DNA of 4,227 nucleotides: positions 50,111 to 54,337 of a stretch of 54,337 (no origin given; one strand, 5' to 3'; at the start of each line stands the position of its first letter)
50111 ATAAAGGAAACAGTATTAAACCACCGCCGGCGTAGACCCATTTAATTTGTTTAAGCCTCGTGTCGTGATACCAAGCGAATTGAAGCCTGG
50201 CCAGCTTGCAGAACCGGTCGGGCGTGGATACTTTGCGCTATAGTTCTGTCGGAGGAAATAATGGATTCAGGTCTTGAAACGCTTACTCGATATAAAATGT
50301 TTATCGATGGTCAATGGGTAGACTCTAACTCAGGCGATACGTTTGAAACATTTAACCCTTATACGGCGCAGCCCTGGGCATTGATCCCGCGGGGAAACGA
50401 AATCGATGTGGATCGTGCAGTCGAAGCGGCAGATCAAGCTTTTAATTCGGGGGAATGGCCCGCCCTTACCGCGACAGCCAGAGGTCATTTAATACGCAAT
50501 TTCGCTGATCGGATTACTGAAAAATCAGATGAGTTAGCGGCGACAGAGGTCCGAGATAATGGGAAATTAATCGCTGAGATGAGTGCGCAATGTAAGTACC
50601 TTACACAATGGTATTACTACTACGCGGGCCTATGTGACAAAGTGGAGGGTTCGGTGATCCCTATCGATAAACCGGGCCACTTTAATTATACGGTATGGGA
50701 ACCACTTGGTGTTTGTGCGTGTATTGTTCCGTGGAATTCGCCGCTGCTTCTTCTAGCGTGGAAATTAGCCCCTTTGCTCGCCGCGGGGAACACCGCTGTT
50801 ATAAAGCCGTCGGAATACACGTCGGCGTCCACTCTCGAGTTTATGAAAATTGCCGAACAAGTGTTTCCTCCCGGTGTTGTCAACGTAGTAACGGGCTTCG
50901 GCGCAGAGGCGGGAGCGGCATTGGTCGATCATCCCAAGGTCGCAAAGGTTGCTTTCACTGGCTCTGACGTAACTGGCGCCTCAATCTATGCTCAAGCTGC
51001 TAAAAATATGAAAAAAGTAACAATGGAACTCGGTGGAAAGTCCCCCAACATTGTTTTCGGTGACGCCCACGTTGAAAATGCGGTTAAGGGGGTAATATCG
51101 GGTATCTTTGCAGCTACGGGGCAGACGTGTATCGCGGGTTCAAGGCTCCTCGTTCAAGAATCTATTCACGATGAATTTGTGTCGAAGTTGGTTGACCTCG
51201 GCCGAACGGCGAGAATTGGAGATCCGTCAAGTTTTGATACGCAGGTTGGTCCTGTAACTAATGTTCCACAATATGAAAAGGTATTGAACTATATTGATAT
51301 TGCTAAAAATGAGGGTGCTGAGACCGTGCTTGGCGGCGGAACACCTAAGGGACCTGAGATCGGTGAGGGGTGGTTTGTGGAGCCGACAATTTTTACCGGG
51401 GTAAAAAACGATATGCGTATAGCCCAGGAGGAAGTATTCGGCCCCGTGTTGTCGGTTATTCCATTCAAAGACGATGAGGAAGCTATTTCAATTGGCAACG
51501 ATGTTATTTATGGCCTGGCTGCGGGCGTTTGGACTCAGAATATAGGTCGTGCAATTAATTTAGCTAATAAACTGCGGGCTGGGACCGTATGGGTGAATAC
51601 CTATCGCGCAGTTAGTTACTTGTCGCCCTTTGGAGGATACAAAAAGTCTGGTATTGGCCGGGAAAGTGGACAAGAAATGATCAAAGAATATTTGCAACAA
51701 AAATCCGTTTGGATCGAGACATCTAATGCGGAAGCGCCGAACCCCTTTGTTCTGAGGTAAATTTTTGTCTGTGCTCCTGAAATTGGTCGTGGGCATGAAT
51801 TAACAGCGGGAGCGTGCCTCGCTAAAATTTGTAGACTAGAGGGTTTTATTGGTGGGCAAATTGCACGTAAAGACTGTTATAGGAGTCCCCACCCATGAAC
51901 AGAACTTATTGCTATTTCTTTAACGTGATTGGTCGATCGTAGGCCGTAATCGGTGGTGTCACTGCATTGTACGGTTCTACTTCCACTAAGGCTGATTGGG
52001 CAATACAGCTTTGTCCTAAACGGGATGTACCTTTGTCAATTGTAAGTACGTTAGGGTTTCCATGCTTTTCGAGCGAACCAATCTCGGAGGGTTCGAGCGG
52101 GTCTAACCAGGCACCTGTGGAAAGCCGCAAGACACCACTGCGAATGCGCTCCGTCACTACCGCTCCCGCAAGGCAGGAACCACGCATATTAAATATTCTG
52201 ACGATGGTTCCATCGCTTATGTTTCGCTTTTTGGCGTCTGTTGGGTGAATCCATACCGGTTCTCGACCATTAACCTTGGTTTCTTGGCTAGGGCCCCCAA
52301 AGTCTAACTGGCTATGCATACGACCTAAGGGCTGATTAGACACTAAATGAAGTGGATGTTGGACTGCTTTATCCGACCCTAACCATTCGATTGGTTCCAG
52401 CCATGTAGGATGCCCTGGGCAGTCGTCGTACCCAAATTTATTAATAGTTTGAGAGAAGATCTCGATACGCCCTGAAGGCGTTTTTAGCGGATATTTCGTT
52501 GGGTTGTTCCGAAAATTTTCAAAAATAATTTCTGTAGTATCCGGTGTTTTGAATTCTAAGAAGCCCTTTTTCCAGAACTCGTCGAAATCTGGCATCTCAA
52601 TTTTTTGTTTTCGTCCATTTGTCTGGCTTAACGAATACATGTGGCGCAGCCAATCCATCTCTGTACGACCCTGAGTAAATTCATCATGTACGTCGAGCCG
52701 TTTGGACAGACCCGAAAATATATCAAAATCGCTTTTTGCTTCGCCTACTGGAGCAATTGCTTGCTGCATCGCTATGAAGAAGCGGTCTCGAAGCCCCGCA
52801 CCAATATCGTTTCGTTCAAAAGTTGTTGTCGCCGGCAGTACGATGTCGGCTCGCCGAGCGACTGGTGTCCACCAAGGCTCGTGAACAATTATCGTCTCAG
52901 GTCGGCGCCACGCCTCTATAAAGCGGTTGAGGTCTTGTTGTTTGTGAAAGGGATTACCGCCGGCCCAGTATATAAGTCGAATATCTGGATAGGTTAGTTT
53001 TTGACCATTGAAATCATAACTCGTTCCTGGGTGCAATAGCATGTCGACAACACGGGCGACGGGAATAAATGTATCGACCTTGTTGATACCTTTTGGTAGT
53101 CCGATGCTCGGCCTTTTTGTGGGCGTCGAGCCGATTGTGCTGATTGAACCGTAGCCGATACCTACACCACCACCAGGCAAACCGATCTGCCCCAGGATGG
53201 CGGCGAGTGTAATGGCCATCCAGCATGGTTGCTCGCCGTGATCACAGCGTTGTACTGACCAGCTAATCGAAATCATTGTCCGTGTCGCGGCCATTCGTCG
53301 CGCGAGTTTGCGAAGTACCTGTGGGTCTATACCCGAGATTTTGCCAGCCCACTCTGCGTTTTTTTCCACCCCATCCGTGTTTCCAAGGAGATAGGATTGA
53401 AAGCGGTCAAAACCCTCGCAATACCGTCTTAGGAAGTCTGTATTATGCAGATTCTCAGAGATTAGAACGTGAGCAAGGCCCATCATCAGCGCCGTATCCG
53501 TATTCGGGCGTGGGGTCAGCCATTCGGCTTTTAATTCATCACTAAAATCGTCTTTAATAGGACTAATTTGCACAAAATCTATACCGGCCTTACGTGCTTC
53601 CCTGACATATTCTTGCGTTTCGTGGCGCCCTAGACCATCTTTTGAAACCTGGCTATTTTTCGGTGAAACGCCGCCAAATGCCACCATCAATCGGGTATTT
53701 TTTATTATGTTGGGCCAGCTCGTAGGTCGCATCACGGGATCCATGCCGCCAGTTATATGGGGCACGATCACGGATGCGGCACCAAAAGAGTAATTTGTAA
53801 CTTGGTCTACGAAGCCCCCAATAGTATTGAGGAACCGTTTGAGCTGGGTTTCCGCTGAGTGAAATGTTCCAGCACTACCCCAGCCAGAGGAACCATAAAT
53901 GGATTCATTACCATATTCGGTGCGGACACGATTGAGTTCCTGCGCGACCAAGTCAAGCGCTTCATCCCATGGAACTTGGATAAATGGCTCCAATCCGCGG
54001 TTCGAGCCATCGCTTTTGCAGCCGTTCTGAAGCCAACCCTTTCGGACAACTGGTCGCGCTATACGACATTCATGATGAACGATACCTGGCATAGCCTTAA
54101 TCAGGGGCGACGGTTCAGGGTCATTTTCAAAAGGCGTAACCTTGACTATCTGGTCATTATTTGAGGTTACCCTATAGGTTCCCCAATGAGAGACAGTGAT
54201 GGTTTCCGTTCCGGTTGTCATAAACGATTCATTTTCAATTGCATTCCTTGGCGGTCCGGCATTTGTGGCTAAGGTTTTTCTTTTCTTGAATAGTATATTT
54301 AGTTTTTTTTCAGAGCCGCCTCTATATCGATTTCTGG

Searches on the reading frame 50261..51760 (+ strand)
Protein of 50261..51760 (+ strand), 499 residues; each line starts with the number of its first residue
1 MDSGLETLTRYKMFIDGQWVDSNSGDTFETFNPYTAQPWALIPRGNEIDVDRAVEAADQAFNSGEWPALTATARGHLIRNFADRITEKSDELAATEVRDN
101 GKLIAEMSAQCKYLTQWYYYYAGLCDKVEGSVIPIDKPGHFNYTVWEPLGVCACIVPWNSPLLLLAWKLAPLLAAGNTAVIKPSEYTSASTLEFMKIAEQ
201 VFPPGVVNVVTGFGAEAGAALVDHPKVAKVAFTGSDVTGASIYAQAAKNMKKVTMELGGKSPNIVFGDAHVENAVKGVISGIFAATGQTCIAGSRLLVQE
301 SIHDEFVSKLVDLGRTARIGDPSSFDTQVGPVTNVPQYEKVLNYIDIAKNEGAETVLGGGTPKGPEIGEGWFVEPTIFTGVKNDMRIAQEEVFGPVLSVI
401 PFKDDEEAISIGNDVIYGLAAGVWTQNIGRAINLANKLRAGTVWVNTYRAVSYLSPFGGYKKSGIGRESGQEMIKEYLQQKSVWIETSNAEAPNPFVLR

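Call 27: search_protein_families(library=pfam, proteins=[window:50261-51760:+], max_evalue=0.00001)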
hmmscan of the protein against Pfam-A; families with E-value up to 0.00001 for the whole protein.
window:50261-51760:+ (499 aa): 1 family
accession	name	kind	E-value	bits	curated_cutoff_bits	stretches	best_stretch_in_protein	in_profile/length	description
PF00171.27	Aldedh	-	1.5e-174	581.3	23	1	19-483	1-461/461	Aldehyde dehydrogenase family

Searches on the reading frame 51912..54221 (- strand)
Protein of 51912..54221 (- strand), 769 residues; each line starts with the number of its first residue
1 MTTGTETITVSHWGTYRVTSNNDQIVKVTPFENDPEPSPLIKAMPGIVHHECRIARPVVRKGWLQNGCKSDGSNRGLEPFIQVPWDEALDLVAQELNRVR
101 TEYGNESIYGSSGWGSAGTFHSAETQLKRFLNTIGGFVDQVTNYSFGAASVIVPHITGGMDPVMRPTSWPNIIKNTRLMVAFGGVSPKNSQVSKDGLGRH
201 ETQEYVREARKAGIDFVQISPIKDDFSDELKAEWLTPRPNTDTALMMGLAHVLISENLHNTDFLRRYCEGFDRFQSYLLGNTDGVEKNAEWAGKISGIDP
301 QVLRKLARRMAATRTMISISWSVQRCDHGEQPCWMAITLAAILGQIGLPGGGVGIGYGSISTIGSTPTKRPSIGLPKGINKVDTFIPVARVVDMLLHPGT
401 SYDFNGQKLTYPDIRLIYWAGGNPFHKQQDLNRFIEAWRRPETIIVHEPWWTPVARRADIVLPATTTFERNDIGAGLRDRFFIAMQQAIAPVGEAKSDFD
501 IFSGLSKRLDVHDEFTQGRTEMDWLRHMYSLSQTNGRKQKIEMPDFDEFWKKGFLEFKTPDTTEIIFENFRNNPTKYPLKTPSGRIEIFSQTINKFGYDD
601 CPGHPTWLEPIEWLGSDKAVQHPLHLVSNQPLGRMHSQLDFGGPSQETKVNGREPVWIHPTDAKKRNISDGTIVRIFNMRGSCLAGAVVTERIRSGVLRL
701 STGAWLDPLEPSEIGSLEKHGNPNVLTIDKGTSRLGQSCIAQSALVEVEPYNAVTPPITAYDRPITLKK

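Call 46: search_protein_families(library=pfam, proteins=[window:51912-54221:-], max_evalue=0.00001)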
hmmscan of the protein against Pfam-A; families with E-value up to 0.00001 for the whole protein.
window:51912-54221:- (769 aa): 3 families
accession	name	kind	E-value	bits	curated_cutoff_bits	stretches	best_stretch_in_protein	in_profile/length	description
PF00384.28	Molybdopterin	-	2e-54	185.4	24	1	53-508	1-353/353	Molybdopterin oxidoreductase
PF01568.27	Molydop_binding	-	4.8e-23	81.7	26.8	1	624-738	1-103/110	Molydopterin dinucleotide binding domain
PF18364.6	Molybdopterin_N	-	8.1e-15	54.9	26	1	9-49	1-41/41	Molybdopterin oxidoreductase N-terminal domain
